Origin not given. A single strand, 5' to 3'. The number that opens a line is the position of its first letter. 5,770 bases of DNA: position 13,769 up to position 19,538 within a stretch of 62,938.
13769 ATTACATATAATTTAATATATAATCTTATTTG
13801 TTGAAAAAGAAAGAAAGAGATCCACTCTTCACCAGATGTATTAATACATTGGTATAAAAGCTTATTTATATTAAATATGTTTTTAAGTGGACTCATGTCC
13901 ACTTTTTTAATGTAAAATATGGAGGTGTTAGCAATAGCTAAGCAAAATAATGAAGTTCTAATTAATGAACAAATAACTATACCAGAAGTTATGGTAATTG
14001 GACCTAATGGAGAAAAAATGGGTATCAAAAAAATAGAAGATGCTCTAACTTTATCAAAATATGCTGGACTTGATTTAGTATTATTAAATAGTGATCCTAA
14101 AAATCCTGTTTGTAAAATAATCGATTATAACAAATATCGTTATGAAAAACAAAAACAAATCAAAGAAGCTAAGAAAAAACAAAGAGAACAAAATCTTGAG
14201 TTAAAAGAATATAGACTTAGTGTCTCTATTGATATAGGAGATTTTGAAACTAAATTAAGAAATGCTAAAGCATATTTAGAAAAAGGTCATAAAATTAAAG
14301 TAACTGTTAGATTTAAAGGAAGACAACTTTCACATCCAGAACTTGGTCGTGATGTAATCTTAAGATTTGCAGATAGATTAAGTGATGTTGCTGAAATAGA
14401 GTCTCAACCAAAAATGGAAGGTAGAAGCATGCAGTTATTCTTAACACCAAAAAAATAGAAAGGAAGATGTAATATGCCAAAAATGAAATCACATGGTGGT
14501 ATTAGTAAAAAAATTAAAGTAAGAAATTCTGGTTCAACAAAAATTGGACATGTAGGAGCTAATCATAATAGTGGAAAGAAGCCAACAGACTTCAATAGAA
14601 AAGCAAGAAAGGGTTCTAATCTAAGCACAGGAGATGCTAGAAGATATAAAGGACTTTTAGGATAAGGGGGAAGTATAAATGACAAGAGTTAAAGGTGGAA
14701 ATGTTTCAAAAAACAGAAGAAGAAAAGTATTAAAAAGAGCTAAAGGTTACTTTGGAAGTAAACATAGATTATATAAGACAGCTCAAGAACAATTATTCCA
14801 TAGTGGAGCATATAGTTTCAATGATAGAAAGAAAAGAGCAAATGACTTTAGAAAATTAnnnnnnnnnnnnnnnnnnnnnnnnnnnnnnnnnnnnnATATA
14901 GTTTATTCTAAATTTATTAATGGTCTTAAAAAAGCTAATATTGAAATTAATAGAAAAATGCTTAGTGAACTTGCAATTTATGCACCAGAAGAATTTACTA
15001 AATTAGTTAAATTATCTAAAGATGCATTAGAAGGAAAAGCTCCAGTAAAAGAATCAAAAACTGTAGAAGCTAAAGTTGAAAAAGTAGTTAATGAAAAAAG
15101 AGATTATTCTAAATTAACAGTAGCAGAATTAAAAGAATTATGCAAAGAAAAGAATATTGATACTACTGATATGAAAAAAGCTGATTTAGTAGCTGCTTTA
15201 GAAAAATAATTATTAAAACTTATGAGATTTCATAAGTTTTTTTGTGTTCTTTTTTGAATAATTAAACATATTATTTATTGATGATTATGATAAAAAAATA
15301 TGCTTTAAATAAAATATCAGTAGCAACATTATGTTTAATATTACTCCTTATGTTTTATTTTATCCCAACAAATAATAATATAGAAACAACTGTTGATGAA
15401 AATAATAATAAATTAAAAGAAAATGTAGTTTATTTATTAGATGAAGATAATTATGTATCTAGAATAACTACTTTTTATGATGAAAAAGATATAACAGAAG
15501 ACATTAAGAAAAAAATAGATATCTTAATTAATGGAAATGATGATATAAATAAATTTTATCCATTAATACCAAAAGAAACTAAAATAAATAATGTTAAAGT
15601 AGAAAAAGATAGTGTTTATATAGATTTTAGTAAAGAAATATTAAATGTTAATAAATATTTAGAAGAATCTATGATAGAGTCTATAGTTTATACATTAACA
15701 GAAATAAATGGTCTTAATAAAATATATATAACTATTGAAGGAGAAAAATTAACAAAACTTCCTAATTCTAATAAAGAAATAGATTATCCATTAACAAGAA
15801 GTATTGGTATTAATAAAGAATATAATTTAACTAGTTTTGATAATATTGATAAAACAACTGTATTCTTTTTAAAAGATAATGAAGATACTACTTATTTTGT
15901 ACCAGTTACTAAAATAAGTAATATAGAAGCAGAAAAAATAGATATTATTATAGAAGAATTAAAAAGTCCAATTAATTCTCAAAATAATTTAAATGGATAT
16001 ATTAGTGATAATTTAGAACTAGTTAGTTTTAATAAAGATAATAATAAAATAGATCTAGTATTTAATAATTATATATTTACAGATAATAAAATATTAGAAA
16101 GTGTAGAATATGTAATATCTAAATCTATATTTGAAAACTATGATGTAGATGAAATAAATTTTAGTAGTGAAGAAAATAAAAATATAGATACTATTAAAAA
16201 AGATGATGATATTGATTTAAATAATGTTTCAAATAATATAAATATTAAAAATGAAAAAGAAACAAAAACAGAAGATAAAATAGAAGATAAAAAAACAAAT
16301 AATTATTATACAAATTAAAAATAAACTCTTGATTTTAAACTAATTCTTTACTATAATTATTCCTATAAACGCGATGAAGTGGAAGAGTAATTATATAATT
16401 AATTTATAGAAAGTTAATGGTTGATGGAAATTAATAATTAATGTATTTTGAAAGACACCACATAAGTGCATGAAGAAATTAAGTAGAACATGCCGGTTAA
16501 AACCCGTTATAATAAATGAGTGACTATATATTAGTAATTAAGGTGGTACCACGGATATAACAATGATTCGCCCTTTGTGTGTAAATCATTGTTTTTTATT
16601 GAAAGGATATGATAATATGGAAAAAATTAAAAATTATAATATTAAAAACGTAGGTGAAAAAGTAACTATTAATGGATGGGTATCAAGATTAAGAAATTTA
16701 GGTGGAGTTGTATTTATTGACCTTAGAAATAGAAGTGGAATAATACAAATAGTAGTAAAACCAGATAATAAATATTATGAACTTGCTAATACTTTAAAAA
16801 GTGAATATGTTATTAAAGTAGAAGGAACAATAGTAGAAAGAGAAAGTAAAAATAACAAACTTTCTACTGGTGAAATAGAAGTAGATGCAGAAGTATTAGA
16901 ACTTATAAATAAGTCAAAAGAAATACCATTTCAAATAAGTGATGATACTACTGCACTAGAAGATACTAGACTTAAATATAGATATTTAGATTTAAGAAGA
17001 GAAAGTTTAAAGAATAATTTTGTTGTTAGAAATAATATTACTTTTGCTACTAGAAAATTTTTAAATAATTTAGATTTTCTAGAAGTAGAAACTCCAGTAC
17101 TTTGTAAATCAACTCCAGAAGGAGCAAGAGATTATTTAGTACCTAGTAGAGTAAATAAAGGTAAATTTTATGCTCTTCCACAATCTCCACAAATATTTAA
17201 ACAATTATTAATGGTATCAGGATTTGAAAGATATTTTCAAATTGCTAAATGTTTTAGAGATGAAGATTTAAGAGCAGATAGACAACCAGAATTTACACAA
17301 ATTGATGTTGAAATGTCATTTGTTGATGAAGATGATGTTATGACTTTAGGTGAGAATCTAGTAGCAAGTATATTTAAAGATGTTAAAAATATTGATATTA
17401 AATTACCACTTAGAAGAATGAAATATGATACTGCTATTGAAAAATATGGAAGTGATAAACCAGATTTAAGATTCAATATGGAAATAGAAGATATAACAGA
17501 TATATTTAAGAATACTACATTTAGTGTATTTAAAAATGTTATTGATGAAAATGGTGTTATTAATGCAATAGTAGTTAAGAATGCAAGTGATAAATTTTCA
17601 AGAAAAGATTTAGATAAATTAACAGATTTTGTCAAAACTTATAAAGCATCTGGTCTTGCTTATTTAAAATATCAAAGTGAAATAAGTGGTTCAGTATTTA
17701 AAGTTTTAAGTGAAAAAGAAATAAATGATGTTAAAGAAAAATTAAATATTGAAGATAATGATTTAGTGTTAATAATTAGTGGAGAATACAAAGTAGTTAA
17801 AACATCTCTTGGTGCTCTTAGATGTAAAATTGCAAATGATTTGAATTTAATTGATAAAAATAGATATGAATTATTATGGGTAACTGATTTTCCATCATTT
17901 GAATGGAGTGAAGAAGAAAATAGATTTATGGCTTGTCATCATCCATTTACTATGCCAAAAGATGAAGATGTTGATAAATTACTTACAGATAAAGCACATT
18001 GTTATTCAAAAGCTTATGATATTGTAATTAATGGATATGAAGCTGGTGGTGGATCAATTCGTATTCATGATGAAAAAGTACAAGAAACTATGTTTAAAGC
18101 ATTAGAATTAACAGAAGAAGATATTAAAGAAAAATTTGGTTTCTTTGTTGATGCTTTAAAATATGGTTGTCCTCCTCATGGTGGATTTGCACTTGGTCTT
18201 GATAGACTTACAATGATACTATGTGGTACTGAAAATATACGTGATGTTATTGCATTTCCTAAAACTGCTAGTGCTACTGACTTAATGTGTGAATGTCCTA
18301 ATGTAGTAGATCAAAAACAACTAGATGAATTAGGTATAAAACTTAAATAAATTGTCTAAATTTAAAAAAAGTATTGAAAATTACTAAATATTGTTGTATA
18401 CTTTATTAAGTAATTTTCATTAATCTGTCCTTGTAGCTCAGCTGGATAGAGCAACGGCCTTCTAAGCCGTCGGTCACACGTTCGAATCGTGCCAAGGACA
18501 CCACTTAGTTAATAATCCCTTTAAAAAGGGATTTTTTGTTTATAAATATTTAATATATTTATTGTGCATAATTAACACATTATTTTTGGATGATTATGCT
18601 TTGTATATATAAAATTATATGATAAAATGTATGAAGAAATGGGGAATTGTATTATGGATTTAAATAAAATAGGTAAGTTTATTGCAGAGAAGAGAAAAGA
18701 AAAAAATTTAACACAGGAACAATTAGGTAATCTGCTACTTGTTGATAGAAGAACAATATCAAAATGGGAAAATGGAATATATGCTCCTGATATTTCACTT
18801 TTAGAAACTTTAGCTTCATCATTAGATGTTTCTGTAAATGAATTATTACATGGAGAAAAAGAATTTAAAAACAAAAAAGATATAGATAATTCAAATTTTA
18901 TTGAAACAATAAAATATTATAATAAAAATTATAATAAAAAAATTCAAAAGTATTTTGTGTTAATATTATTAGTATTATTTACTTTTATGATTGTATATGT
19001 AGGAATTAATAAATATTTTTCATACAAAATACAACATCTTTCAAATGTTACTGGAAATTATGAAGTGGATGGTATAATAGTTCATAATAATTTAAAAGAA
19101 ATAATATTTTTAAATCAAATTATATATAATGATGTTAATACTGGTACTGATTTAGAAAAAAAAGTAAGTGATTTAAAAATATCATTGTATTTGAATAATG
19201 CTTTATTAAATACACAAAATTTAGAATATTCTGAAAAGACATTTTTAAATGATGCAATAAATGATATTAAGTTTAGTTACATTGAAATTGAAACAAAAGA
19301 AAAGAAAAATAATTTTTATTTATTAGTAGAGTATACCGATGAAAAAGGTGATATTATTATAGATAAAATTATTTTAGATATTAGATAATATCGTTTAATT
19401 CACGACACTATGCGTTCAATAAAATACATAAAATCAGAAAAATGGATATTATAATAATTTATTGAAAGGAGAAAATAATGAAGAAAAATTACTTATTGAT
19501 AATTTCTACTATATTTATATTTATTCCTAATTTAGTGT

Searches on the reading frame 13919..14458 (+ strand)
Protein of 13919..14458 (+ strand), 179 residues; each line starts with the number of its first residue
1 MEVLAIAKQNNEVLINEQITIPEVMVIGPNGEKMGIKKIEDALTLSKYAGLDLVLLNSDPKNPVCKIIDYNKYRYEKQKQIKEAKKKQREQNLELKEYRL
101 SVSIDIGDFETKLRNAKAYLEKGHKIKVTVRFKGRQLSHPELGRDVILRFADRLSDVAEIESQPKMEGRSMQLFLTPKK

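Call 7: search_protein_families(library=ncbifam, proteins=[window:13919-14458:+], max_evalue=1e-10)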
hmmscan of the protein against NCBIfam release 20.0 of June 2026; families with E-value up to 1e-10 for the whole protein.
window:13919-14458:+ (179 aa): 1 family
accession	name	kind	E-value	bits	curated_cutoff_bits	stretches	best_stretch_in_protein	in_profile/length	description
TIGR00168.2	infC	equivalog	1.5e-58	197.3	60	1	10-179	2-169/170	translation initiation factor IF-3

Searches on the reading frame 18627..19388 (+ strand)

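Call 63: search_protein_families(library=pfam, proteins=[window:18627-19388:+], max_evalue=0.0001)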
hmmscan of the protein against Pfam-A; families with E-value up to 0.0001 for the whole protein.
window:18627-19388:+ (253 aa): 3 families
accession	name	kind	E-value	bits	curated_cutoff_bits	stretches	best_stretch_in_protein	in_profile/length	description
PF01381.28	HTH_3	-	8.9e-15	54.9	23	1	19-73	1-55/55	Helix-turn-helix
PF12844.13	HTH_19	-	1.5e-10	41.2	30.2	1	16-78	1-63/64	Helix-turn-helix domain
PF13560.12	HTH_31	-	5.3e-07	30.3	27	1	16-73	3-61/64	Helix-turn-helix domain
